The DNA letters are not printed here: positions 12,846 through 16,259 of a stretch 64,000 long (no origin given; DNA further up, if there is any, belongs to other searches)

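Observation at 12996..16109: Membrane-anchored paralog made of the same repeats, sitting between virB9 and virB10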

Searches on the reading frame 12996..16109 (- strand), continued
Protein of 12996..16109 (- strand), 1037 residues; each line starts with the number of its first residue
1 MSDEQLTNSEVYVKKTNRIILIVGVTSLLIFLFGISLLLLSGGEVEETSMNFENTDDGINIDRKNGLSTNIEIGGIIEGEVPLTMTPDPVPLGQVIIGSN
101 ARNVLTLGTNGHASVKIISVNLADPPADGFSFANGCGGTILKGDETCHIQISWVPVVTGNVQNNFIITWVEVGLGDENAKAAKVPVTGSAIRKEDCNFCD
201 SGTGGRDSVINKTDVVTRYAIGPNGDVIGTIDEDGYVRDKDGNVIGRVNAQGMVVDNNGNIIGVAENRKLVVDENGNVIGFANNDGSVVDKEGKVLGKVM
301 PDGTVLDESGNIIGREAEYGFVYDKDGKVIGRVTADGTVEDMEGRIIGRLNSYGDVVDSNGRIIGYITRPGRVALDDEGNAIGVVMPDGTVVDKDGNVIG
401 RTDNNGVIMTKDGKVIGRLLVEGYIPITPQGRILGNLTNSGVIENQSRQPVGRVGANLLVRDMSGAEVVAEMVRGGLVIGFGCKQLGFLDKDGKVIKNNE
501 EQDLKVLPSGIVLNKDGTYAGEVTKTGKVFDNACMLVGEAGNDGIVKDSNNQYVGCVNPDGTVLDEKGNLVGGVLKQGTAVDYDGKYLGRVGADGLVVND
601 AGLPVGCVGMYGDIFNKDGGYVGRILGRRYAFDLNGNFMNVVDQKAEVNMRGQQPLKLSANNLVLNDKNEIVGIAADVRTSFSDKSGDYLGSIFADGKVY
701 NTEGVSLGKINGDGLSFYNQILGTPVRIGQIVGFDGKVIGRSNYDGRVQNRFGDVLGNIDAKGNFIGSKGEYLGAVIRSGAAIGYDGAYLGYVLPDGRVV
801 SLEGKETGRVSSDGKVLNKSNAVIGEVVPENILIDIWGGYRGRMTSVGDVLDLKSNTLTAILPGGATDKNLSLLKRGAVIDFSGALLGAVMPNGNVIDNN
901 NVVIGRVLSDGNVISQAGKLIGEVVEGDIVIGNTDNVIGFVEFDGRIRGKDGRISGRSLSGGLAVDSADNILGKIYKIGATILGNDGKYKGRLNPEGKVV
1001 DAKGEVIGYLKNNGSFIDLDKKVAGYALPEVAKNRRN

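Call 42: predict_structure(alignment_id=A2)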
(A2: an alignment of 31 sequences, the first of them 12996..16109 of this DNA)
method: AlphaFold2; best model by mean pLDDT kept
length: 1037 residues; sequences in the alignment: 31
mean_pLDDT: 82.2   pTM: 0.72
mean pLDDT of the five models: 82.2, 80.4, 78.8, 76.6, 75.4
residues with pLDDT >= 90: 359; 70-90: 560; 50-70: 42; < 50: 76
segments of 3 or more residues with pLDDT < 50: 1-7, 9-12, 41-80, 197-216, 1034-1037
pLDDT, mean of each block of 10 residues (from residue 1): 40 59 83 71 34 26 29 31 76 75 82 76 80 82 80 79 85 71 84 53 30 55 83 79 81 79 85 86 83 83 84 85 74 84 84 82 80 86 85 86 79 80 86 88 89 90 88 92 91 87 92 92 90 85 86 91 90 89 90 85 88 89 91 91 88 87 90 92 90 93 91 89 93 92 93 90 87 91 90 93 93 92 90 89 89 84 74 91 92 91 92 92 93 91 90 88 90 92 88 93 90 91 82 44
secondary structure, 60 per line:
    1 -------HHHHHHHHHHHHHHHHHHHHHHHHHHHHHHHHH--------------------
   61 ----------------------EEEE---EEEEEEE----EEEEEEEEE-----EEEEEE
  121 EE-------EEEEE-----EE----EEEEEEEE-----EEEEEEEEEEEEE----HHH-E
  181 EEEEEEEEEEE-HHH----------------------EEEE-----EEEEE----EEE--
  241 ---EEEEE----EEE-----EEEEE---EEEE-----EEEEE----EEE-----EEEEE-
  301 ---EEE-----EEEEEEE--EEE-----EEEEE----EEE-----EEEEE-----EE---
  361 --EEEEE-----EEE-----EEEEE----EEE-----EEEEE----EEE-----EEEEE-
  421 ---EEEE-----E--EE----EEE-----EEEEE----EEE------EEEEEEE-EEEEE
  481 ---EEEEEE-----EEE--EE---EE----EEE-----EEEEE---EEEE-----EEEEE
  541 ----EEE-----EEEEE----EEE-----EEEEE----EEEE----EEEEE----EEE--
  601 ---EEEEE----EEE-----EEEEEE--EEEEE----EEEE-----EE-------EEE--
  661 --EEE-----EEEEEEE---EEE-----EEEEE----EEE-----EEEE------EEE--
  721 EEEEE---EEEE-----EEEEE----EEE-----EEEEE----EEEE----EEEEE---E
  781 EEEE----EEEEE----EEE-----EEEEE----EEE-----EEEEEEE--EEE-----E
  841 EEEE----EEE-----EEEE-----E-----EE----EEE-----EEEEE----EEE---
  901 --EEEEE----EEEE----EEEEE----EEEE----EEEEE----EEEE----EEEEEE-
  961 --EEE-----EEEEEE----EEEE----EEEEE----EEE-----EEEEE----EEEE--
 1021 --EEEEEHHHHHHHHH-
elements in order (helices of 4 or more, strands of 3 or more residues): H8-40 E83-86 E90-96 E101-109 E115-122 E130-134 E146-153 E159-171 E180-191 E218-221 E227-231 E236-238 E244-248 E253-255 E261-265 E269-272 E278-282 E287-289 E295-299 E304-306 E312-318 E321-323 E329-333 E338-340 E346-350 E363-367 E373-375 E381-385 E390-392 E398-402 E407-409 E415-419 E424-427 E442-444 E450-454 E459-461 E468-474 E476-480 E484-489 E495-497 E511-513 E519-523 E527-530 E536-540 E545-547 E553-557 E562-564 E570-574 E579-582 E587-591 E596-598 E604-608 E613-615 E621-626 E629-633 E638-641 E656-658 E663-665 E671-677 E681-683 E689-693 E698-700 E706-709 E716-718 E721-725 E729-732 E738-742 E747-749 E755-759 E764-767 E772-776 E780-784 E789-793 E798-800 E806-810 E815-817 E823-829 E832-834 E840-844 E849-851 E857-860 E878-880 E886-890 E895-897 E903-907 E912-915 E920-924 E929-932 E937-941 E946-949 E954-959 E963-965 E971-976 E981-984 E989-993 E998-1000 E1006-1010 E1015-1018 E1023-1027 H1028-1036

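Call 47: fold_search(model_id=the predicted structure, library=pdb)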
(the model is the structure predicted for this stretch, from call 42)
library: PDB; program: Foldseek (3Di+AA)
matches with E <= 10: 1705; with E <= 0.001: 102
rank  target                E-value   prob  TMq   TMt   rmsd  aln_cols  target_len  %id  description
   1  7sqc_T0               5.6e-07  1.00  0.09  0.17   7.9       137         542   16  Ciliary C1 central pair apparatus isolated from Chlamydomonas reinhardtii (released 2022-04-13)
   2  7som_J                8.6e-07  1.00  0.09  0.14   7.0       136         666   15  Ciliary C2 central pair apparatus isolated from Chlamydomonas reinhardtii (released 2022-04-13)
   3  2e6j_MODEL_1_A        1.1e-06  1.00  0.09  0.67   3.4       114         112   19  Solution structure of the C-terminal PapD-like domain from human HYDIN protein (released 2007-07-03)
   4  8wa2_E                2.3e-06  0.57  0.10  0.08  47.0      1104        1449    8  cryo-EM structure of native mastigonemes isolated from Chlamydomonas reinhardtii at 3.0 angstrom resolution (released 2024-04-10)
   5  7sqc_T1               2.7e-06  1.00  0.09  0.16   8.0       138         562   16  Ciliary C1 central pair apparatus isolated from Chlamydomonas reinhardtii (released 2022-04-13)
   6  7sqc_M1               3.5e-06  1.00  0.09  0.16  16.5       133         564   16  Ciliary C1 central pair apparatus isolated from Chlamydomonas reinhardtii (released 2022-04-13)
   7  6fvi                  4.4e-06  1.00  0.10  0.62   5.3       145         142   10  ASH / PapD-like domain of human CEP192 (PapD-like domain 7) (released 2019-03-20)
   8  2ys4_MODEL_1_A        4.4e-06  1.00  0.09  0.62   8.8       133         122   14  Solution structure of the N-terminal PapD-like domain of HYDIN protein from human (released 2008-04-08)
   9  9ijj_h                4.9e-06  1.00  0.09  0.06   3.3       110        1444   14  In situ structure of the central apparatus in mouse sperm axoneme. (released 2025-06-04)
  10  7sqc_T2               6.0e-06  1.00  0.09  0.16   6.7       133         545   19  Ciliary C1 central pair apparatus isolated from Chlamydomonas reinhardtii (released 2022-04-13)
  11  9ijj_L                6.7e-06  1.00  0.09  0.36   2.9       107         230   14  In situ structure of the central apparatus in mouse sperm axoneme. (released 2025-06-04)
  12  7sqc_2A               7.5e-06  1.00  0.09  0.12  19.9       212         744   13  Ciliary C1 central pair apparatus isolated from Chlamydomonas reinhardtii (released 2022-04-13)
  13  7ptb                  7.9e-06  1.00  0.09  0.29   3.2       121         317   12  Crystal structure of the SPD-2 domain of human CEP192 (released 2022-04-06)
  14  8wa2_A                8.4e-06  0.33  0.08  0.06  44.4      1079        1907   10  cryo-EM structure of native mastigonemes isolated from Chlamydomonas reinhardtii at 3.0 angstrom resolution (released 2024-04-10)
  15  7sqc_O1               9.3e-06  1.00  0.10  0.15   3.1       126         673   17  Ciliary C1 central pair apparatus isolated from Chlamydomonas reinhardtii (released 2022-04-13)
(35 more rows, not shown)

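Call 84: search_solved_structures(query=window:12996-16109:-, max_evalue=0.01)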
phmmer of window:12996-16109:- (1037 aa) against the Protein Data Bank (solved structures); distinct sequences matched with E-value up to 0.01: 0.
